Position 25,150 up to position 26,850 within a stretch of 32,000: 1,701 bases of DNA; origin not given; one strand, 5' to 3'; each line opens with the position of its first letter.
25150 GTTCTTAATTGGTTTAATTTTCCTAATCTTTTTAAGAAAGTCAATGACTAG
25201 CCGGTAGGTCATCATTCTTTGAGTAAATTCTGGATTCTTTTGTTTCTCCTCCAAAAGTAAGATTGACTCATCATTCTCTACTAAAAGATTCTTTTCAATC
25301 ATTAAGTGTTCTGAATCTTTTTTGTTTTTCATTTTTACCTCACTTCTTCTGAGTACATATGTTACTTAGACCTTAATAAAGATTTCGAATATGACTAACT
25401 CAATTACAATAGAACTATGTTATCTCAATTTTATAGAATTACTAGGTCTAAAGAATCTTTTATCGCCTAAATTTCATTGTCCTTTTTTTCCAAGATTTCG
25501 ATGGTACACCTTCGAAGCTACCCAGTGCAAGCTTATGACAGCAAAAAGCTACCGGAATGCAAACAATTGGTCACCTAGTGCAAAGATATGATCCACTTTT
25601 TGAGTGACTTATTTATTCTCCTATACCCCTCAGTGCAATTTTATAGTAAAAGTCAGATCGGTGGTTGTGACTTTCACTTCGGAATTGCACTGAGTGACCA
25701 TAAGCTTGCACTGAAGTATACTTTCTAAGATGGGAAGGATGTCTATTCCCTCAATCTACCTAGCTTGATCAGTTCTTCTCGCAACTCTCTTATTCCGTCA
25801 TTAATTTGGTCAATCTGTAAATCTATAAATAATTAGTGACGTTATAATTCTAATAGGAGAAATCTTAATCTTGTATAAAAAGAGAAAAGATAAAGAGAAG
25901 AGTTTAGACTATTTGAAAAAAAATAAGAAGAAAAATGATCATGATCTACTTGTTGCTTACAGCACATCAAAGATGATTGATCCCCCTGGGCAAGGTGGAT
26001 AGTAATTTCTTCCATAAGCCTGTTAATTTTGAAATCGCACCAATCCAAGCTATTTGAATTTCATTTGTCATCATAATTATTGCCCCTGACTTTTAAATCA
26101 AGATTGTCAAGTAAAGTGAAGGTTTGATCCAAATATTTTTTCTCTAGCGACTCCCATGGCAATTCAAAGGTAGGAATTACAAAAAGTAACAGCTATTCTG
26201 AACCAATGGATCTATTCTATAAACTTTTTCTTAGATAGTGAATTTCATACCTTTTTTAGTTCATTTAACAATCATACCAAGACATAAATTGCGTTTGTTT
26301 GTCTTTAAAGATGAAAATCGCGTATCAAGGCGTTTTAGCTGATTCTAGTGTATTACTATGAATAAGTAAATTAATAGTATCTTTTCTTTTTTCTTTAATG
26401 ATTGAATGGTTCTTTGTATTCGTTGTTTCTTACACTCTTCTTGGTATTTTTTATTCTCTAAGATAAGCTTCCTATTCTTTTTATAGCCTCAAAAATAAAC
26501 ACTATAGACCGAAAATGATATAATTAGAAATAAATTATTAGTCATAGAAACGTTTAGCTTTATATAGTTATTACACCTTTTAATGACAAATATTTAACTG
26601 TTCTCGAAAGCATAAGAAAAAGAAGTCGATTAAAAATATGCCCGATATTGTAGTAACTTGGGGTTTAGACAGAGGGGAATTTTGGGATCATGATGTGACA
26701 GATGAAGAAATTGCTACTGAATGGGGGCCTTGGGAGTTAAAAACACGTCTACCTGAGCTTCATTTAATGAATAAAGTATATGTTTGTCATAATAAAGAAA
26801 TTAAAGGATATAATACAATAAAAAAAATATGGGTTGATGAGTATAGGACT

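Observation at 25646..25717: loxP/att-like 12-8-12 core at the right end, with a third half-site facing outward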

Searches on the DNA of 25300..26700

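Call 95: search_rna_families(source=window, start=25300, end=26700, threshold=evalue, max_evalue=1)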
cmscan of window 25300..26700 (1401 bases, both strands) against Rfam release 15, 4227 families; matches with E-value up to 1: 1.
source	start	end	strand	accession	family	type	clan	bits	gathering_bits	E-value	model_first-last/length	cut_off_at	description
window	25631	25692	+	RF03351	MIR6020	Gene; miRNA;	-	21.1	118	0.34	1-110/110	no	MIR6020 microRNA precursor family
